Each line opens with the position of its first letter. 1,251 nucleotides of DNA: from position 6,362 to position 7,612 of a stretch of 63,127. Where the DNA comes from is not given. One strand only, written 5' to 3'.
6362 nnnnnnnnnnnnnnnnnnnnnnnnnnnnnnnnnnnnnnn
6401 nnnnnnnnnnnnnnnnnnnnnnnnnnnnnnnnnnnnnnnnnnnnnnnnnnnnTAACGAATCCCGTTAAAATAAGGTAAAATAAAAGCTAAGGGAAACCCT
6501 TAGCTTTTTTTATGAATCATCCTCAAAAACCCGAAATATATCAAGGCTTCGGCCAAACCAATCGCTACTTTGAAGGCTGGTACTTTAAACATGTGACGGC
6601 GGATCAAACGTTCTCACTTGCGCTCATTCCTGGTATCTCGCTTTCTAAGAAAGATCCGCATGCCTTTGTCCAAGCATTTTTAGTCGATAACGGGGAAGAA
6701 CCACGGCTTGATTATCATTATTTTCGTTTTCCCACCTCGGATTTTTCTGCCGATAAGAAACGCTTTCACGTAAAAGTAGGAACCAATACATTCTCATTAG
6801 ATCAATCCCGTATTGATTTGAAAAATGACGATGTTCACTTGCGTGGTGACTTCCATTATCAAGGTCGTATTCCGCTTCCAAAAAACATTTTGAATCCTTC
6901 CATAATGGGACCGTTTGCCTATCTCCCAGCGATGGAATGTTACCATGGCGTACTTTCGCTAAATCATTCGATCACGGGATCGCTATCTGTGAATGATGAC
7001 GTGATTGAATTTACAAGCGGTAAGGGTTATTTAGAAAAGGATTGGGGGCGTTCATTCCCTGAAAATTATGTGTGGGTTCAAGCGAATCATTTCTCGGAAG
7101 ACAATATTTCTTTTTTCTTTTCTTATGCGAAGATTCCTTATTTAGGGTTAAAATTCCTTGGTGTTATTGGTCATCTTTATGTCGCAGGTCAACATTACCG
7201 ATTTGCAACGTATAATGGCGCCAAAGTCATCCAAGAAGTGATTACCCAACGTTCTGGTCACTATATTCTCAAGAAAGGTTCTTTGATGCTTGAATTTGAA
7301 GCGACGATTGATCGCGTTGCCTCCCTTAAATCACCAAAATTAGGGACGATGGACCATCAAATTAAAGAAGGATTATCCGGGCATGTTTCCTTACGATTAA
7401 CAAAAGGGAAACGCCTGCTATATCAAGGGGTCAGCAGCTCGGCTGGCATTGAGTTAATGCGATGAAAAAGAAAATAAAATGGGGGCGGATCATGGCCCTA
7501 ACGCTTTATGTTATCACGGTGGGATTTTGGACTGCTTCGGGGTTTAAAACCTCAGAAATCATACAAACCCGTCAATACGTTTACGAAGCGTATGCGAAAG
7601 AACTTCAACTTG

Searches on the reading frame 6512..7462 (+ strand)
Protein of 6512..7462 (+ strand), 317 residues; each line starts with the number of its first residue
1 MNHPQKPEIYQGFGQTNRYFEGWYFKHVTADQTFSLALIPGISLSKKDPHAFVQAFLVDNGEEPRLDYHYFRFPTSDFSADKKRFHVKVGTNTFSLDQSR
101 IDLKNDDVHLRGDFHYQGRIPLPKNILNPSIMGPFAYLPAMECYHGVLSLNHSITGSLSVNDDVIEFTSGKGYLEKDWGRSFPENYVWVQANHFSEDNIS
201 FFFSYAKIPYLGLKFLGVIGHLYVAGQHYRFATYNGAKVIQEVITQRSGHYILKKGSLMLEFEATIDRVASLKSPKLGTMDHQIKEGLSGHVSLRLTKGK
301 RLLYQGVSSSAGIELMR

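Call 6: search_protein_families(library=pfam, proteins=[window:6512-7462:+], max_evalue=0.001)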
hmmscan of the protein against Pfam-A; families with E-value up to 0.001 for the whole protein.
window:6512-7462:+ (317 aa): 1 family
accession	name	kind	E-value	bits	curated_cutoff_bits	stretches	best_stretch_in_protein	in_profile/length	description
PF14249.11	Tocopherol_cycl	-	7e-20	71.8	26.6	1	130-315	144-333/335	Tocopherol cyclase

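Call 25: search_protein_families(library=ncbifam, proteins=[window:6512-7462:+], max_evalue=0.001)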
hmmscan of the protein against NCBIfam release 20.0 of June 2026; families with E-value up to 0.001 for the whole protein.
window:6512-7462:+ (317 aa): 0 families

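Call 34: find_homologous_proteins(query=window:6512-7462:+, max_evalue=0.00001)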
Query window:6512-7462:+ (317 aa): 5192 proteins with E <= 0.00001 among 6691 candidates; the best 120 are listed.
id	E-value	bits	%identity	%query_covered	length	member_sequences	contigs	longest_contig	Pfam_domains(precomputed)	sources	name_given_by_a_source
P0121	1.2e-190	651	87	100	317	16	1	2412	PF14249.13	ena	-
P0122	9.9e-190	648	86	100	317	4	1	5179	PF14249.13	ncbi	-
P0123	1.2e-139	483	66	100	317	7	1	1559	PF14249.13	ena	-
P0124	8.0e-134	464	62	100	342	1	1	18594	PF14249.13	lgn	-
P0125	1.2e-133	464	65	100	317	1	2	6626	PF14249.13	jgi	jgi:hypothetical protein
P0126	1.2e-127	444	61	100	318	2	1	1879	PF14249.13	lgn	-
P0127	2.1e-126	440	61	100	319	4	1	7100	PF14249.13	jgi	-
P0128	8.0e-126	438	61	100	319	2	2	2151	PF14249.13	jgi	jgi:tocopherol cyclase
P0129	6.1e-125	435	59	100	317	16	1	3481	PF14249.13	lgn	-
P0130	3.4e-124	432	59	100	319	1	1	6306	PF14249.13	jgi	jgi:tocopherol cyclase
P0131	5.4e-123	429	59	100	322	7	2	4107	PF14249.13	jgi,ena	jgi:hypothetical protein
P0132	5.4e-123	429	57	100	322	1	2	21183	PF14249.13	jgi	jgi:tocopherol cyclase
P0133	8.4e-122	425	58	100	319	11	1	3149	PF14249.13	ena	-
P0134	2.7e-121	423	59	100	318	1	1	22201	PF14249.13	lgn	-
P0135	3.3e-121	423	59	100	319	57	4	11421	PF14249.13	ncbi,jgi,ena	jgi:hypothetical protein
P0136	1.1e-119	418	57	100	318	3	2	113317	PF14249.13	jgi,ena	jgi:hypothetical protein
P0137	2.8e-119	416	58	100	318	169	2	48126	PF14249.13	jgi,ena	jgi:hypothetical protein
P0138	1.3e-117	411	57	100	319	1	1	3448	PF14249.13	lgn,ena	-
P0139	1.6e-117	411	56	100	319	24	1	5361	PF14249.13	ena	-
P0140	9.9e-116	405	56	100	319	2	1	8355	PF14249.13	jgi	jgi:tocopherol cyclase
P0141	3.4e-115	403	58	98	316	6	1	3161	PF14249.13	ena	-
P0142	1.3e-113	398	54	100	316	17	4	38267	PF14249.13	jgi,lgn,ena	jgi:tocopherol cyclase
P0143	1.2e-109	385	55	100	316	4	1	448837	PF14249.13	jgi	jgi:tocopherol cyclase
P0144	4.2e-108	380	53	100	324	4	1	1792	PF14249.13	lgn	-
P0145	1.4e-107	378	53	100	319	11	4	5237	PF14249.13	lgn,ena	-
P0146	3.1e-107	377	53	100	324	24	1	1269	PF14249.13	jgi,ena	-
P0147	5.6e-105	369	52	100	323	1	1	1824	PF14249.13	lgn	-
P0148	2.4e-103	364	52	100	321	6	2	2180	PF14249.13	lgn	-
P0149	2.4e-102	361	51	100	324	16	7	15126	PF14249.13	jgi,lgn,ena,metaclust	jgi:hypothetical protein|metaclust:\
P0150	6.6e-102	359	50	100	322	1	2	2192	PF14249.13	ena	-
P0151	2.0e-101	358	50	100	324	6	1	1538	PF14249.13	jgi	-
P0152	4.9e-101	356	49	99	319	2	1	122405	PF14249.13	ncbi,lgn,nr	ncbi:MAG: hypothetical protein EA375_03875 [Acholeplasmataceae bacterium]|nr:MAG: hypothetical prote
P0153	5.5e-100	353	50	100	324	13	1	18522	PF14249.13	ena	-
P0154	2.4e-99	351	50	100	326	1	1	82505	PF14249.13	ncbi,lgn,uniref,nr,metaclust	ncbi:tocopherol cyclase family protein [Acholeplasma granularum]|uniref:tocopherol cyclase family pr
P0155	1.3e-98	348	50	99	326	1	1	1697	PF14249.13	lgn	-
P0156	1.8e-98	348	48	99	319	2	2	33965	PF14249.13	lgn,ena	-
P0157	3.2e-98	347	50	100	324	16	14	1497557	PF14249.13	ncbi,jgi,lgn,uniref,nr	ncbi:tocopherol cyclase family protein [Acholeplasma laidlawii]|jgi:hypothetical protein|uniref:Toco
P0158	4.4e-98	347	50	100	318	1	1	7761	PF14249.13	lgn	-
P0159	5.8e-98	346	50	100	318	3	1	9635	PF14249.13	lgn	-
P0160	1.0e-97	345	50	98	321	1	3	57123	PF14249.13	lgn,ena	-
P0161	3.6e-97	344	48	100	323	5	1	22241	PF14249.13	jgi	-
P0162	1.2e-96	342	49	98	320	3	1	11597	PF14249.13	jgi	jgi:hypothetical protein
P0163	2.0e-96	341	50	98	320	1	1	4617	PF14249.13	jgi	-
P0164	2.6e-96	341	50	99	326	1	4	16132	PF14249.13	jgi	jgi:tocopherol cyclase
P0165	6.5e-96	340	49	98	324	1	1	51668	PF14249.13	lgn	-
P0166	7.0e-96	339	49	99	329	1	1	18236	PF14249.13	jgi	jgi:tocopherol cyclase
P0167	1.8e-95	338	49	97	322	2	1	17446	PF14249.13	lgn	-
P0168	1.9e-95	338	50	98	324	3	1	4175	PF14249.13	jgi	jgi:hypothetical protein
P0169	2.2e-95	338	48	98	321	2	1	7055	PF14249.13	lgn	-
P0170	7.3e-95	336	49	98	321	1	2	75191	PF14249.13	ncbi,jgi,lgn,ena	-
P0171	8.1e-95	336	48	98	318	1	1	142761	PF14249.13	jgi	jgi:tocopherol cyclase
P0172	1.1e-94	336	48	98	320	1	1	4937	PF14249.13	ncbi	-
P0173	1.5e-94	335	49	98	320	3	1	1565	PF14249.13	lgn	-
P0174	1.8e-94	335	50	98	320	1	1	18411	PF14249.13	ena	-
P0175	2.2e-94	335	49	100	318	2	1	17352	PF14249.13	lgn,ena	-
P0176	2.5e-94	334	48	98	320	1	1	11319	PF14249.13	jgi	jgi:tocopherol cyclase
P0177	2.5e-94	334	48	98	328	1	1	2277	PF14249.13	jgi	-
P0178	4.5e-94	334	47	98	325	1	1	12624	PF14249.13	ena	-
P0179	5.3e-94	333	47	98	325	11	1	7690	PF14249.13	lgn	-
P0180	5.9e-94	333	48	100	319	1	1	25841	PF14249.13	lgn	-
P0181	6.6e-94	333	49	98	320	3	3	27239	PF14249.13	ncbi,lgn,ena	-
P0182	1.8e-93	332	49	98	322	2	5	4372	PF14249.13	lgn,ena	-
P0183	1.9e-93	331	47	98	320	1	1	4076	PF14249.13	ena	-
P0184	2.3e-93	331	47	98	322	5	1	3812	PF14249.13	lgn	-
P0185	3.2e-93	331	49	98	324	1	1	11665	PF14249.13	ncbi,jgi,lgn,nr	ncbi:MAG: tocopherol cyclase family protein [Acholeplasmataceae bacterium]|jgi:hypothetical protein|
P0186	3.8e-93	330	49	98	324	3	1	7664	PF14249.13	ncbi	-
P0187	7.5e-93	330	50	98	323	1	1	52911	PF14249.13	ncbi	ncbi:MAG: tocopherol cyclase family protein [Acholeplasmataceae bacterium]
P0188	8.1e-93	329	48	98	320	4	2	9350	PF14249.13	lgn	-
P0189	8.1e-93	329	48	98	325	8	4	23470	PF14249.13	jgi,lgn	jgi:tocopherol cyclase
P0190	8.2e-93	329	48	98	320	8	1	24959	PF14249.13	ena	-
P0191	1.8e-92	328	49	98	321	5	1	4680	PF14249.13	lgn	-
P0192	1.9e-92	328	48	98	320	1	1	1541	PF14249.13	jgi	jgi:tocopherol cyclase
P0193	2.0e-92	328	50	98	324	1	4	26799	PF14249.13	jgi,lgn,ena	-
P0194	2.4e-92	328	48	98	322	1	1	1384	PF14249.13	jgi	jgi:tocopherol cyclase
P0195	2.7e-92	328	46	100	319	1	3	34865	PF14249.13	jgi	jgi:tocopherol cyclase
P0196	2.9e-92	328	46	100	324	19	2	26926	PF14249.13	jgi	jgi:hypothetical protein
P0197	3.4e-92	327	50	99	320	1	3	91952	PF14249.13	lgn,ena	-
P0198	4.0e-92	327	48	100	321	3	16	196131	PF14249.13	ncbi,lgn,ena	-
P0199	4.7e-92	327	48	98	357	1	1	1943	PF14249.13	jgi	-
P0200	6.7e-92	326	48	98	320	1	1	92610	PF14249.13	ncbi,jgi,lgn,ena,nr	ncbi:MAG: tocopherol cyclase family protein [Firmicutes bacterium]|nr:tocopherol cyclase family prot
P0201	8.6e-92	326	45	100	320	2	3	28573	PF14249.13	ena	-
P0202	8.8e-92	326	48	98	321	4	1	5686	PF14249.13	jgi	jgi:tocopherol cyclase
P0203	8.9e-92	326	48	98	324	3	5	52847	PF14249.13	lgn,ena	-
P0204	9.2e-92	326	48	98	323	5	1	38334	PF14249.13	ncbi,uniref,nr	ncbi:tocopherol cyclase family protein [Peloplasma aerotolerans]|uniref:Tocopherol cyclase family pr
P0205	9.6e-92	326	47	98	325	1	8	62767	PF14249.13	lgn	-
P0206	1.0e-91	326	47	98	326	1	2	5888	PF14249.13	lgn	-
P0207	1.1e-91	326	46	100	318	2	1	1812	PF14249.13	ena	-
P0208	1.2e-91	326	47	98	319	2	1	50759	PF14249.13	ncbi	ncbi:MAG: tocopherol cyclase family protein [Acholeplasmataceae bacterium]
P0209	1.4e-91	325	48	98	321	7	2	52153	PF14249.13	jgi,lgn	jgi:hypothetical protein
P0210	1.6e-91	325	49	98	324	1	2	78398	PF14249.13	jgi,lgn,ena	-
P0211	1.6e-91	325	47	98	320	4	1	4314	PF14249.13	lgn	-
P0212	1.9e-91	325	48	98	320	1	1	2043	PF14249.13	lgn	-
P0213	2.5e-91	325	49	98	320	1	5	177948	PF14249.13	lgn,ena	-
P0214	3.7e-91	324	47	100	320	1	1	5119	PF14249.13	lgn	-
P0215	3.8e-91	324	47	98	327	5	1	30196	PF14249.13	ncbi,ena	-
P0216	4.7e-91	324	48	98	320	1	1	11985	PF14249.13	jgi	jgi:tocopherol cyclase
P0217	7.1e-91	323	48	98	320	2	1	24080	PF14249.13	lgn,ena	-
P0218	7.2e-91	323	49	98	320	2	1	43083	PF14249.13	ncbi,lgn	-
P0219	1.0e-90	322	48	98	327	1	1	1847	PF14249.13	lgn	-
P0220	1.1e-90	322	48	98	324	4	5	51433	PF14249.13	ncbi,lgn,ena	-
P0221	1.2e-90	322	47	100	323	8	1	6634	PF14249.13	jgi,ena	jgi:hypothetical protein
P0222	1.3e-90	322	47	98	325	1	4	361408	PF14249.13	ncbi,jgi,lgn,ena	-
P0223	1.4e-90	322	47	98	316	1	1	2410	PF14249.13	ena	-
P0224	1.4e-90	322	47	99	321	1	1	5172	PF14249.13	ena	-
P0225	1.7e-90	322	46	98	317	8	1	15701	PF14249.13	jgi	jgi:hypothetical protein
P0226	1.8e-90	322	47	98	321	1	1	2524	PF14249.13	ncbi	-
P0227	2.4e-90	321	49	98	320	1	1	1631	PF14249.13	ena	-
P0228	2.8e-90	321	48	98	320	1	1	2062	PF14249.13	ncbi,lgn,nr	ncbi:MAG: tocopherol cyclase family protein [Acholeplasmataceae bacterium]|nr:tocopherol cyclase fam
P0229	2.9e-90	321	49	98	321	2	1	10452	PF14249.13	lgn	-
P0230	3.0e-90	321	47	98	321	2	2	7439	PF14249.13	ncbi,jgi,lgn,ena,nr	ncbi:MAG: tocopherol cyclase family protein [Firmicutes bacterium]|nr:tocopherol cyclase family prot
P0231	3.5e-90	321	46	100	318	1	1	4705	PF14249.13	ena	-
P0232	3.9e-90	321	47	98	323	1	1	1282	PF14249.13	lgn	-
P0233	4.5e-90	320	47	98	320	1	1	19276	PF14249.13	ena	-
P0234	4.6e-90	320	48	98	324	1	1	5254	PF14249.13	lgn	-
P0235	4.8e-90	320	45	98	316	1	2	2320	PF14249.13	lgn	-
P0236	5.0e-90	320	47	98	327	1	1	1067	PF14249.13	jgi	-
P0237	6.4e-90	320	46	98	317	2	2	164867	PF14249.13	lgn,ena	-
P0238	6.5e-90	320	49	99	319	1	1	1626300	PF14249.13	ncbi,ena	-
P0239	6.7e-90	320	49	98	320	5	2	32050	PF14249.13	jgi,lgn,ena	-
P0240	7.7e-90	320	46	98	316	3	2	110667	PF14249.13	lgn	-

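Call 35: find_encoding_contigs(protein=P0157, flank=10000, max_places=2)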
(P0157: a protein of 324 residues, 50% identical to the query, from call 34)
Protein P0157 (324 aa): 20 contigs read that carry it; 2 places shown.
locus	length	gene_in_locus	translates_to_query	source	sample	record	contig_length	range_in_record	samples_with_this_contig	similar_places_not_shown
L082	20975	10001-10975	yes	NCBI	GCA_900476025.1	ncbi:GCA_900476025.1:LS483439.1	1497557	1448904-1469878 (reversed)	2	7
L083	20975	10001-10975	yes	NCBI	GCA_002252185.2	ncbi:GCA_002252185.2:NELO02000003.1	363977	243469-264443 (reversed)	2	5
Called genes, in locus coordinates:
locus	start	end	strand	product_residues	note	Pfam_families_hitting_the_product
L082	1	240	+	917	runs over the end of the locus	PF20578:aBig_2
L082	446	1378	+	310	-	-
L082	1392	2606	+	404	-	PF00932:LTD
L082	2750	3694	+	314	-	PF01368:DHH, PF02272:DHHA1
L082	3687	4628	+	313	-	PF01368:DHH, PF02272:DHHA1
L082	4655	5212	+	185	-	PF02308:MgtC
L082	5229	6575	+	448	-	PF10396:TrmE_N, PF12631:MnmE_helical, PF00071:Ras (weak), PF00350:Dynamin_N (faint), PF01926:MMR_HSR1, PF02421:FeoB_N, PF04548:AIG1 (weak)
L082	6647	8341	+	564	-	PF05496:RuvB_N (faint), PF13177:DNA_pol3_delta2, PF00004:AAA, PF07728:AAA_5 (faint), PF22608:DNAX_ATPase_lid, PF25361:AAA_lid_RFC1 (faint), PF12169:DNA_pol3_gamma3 (faint)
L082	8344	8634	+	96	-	PF02575:YbaB_DNA_bd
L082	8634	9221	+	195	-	PF00633:HHH (weak), PF21176:RecR_HhH, PF01751:Toprim, PF13662:Toprim_4, PF21175:RecR_C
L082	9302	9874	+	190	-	PF05066:HARE-HTH (weak)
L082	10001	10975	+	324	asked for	PF14249:Tocopherol_cycl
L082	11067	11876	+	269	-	PF18761:Heliorhodopsin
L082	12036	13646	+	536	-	PF06418:CTP_synth_N, PF00117:GATase, PF07722:Peptidase_C26 (weak)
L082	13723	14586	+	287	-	PF01116:F_bP_aldolase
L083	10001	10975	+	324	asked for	PF14249:Tocopherol_cycl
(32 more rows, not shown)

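Call 36: find_encoding_contigs(protein=P0204, flank=10000, max_places=1)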
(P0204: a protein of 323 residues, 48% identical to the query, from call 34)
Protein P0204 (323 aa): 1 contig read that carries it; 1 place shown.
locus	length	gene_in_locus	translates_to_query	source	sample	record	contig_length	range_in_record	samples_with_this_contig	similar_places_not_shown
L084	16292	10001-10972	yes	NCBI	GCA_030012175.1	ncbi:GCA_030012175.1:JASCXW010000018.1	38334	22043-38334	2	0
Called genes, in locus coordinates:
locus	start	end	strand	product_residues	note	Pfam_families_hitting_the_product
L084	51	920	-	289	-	PF00491:Arginase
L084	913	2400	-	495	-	PF01276:OKR_DC_1, PF00155:Aminotran_1_2, PF00266:Aminotran_5, PF01041:DegT_DnrJ_EryC1, PF05889:SepSecS (faint), PF03711:OKR_DC_1_C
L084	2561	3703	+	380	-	PF21088:MS_channel_1st, PF00924:MS_channel_2nd, PF21082:MS_channel_3rd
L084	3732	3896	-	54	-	-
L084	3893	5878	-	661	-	PF01926:MMR_HSR1, PF02421:FeoB_N, PF09439:SRPRB, PF17910:FeoB_Cyto, PF07670:Gate, PF07664:FeoB_C, PF07670:Gate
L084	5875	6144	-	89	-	PF04023:FeoA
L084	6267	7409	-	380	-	PF00990:GGDEF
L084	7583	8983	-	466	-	PF00875:DNA_photolyase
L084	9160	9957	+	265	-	PF18761:Heliorhodopsin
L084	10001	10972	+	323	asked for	PF14249:Tocopherol_cycl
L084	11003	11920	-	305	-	PF00696:AA_kinase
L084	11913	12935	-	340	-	PF02729:OTCace_N, PF00185:OTCace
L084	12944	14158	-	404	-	PF02274:ADI, PF19420:DDAH_eukar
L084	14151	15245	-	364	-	PF01168:Ala_racemase_N, PF00842:Ala_racemase_C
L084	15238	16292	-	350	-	PF01168:Ala_racemase_N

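Call 49: search_solved_structures(query=A1, max_evalue=1)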
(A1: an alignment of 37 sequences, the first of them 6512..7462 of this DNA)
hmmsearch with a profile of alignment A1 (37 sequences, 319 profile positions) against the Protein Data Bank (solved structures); distinct sequences matched with E-value up to 1: 0.

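Call 51: predict_structure(alignment_id=A1)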
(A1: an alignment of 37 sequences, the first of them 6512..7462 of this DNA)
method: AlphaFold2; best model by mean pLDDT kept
length: 317 residues; sequences in the alignment: 37
mean_pLDDT: 93.2   pTM: 0.90
mean pLDDT of the five models: 93.2, 92.5, 92.1, 91.5, 91.0
residues with pLDDT >= 90: 243; 70-90: 72; 50-70: 2; < 50: 0
segments of 3 or more residues with pLDDT < 50: none
pLDDT, mean of each block of 10 residues (from residue 1): 83 92 97 96 95 95 89 98 96 98 97 97 87 85 91 98 97 95 91 94 90 87 94 95 95 98 92 89 86 97 96 92
secondary structure, 60 per line:
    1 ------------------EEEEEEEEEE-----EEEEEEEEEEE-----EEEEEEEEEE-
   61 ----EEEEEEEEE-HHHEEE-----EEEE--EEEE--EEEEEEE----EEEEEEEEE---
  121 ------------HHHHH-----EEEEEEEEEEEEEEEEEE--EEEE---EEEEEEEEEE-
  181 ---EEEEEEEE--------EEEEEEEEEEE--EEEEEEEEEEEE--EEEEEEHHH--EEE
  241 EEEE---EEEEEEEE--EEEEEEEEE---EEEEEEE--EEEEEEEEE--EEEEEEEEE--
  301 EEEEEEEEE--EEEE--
elements in order: E19-28 E34-44 E50-59 E65-73 E78-80 E86-89 E92-95 E98-104 E109-117 H133-137 E143-160 E163-166 E170-179 E184-191 E200-210 E213-224 E227-232 E238-244 E248-255 E258-266 E270-276 E279-287 E290-298 E301-309 E312-315

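Call 54: fold_search(model_id=the predicted structure, library=pdb)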
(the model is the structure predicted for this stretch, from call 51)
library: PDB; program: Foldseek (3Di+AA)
matches with E <= 10: 538; with E <= 0.001: 21
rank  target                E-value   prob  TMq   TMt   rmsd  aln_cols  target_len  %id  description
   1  2ich_A                7.0e-10  1.00  0.54  0.54   6.8       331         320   14  CRYSTAL STRUCTURE OF A PUTATIVE ATTH (NE1406) FROM NITROSOMONAS EUROPAEA AT 2.00 A RESOLUTION (released 2006-10-03)
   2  7e5t_E                8.1e-10  1.00  0.59  0.52   7.3       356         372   14  Crystal structure of Fsa2 (released 2021-06-30)
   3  7e5t_B                8.5e-10  1.00  0.61  0.53   6.4       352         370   13  Crystal structure of Fsa2 (released 2021-06-30)
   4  7e5t_D                1.0e-09  1.00  0.57  0.51   7.8       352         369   14  Crystal structure of Fsa2 (released 2021-06-30)
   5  7e22                  1.1e-09  1.00  0.65  0.58   7.4       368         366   13  Crystal structure of two pericyclases catalyzing [4+2] cycloaddition (released 2022-02-09)
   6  7dmn                  2.8e-09  1.00  0.64  0.56   6.4       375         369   15  Crystal structure of two pericyclases catalyzing [4+2] cycloaddition (released 2021-10-06)
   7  7e5t_C                5.5e-09  1.00  0.59  0.51   7.7       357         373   14  Crystal structure of Fsa2 (released 2021-06-30)
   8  7e5t_A                1.0e-08  1.00  0.64  0.56   7.4       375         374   14  Crystal structure of Fsa2 (released 2021-06-30)
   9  7a0q_A                1.0e-08  1.00  0.53  0.52   7.1       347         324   12  Crystal structure of kievitone hydratase from Nectria haematococca (C2 SG) (released 2021-08-18)
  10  7a0t_B                1.6e-08  1.00  0.53  0.52   7.1       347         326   12  Crystal structure of kievitone hydratase from Nectria haematococca (P21 SG) (released 2021-08-18)
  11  7a0t_A                2.6e-08  1.00  0.52  0.51   7.2       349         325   12  Crystal structure of kievitone hydratase from Nectria haematococca (P21 SG) (released 2021-08-18)
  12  7e5u_C                3.3e-08  1.00  0.53  0.46   8.4       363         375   12  Crystal structure of Phm7 (released 2021-06-30)
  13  7e5u_A                4.4e-08  1.00  0.54  0.47   8.4       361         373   13  Crystal structure of Phm7 (released 2021-06-30)
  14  7e5v_A                5.6e-08  1.00  0.53  0.46   8.4       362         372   13  Crystal structure of Phm7 in complex with inhibitor (released 2021-06-30)
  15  9fzn_A                5.9e-08  1.00  0.49  0.44   9.0       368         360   10  25-phosphosteroid lyase (25-PSL) (released 2026-01-14)
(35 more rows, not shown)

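Call 55: find_related_loci(query=A1, collection=metagenome_contigs, flank=6000)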
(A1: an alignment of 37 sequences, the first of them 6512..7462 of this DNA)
Query A1 (317 aa) in metagenome_contigs; peptide patterns used: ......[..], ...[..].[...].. (x = any residue, [..] = any of these).
600 stretches matched a pattern (row limit reached: there are more); 545 encode a relative of the query (tblastn E <= 1e-3); the best 80 are kept; 80 distinct loci.
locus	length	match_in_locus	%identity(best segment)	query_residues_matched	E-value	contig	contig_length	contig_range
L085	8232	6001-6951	59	1-317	1e-126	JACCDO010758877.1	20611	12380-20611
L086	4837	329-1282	52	1-317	2e-108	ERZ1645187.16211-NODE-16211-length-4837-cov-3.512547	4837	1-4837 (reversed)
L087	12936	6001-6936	49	7-317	1e-100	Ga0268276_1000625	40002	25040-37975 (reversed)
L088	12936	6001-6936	47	7-317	1e-98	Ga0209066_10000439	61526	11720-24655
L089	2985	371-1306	46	7-317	2e-98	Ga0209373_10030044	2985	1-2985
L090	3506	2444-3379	47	7-317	1e-97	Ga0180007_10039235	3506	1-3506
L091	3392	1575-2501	45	5-316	2e-93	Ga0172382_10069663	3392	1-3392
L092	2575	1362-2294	45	7-316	2e-94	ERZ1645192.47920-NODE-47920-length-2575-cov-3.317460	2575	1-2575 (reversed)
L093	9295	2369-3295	45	5-316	2e-91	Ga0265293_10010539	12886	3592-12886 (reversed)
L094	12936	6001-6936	44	7-317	1e-90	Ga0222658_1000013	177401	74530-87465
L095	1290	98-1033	46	7-317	1e-97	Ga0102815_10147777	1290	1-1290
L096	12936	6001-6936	46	7-317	3e-90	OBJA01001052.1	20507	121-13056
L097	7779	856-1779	45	10-316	3e-90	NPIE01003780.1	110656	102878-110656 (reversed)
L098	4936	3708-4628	43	7-316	5e-90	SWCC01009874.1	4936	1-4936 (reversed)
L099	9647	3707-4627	43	7-316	7e-90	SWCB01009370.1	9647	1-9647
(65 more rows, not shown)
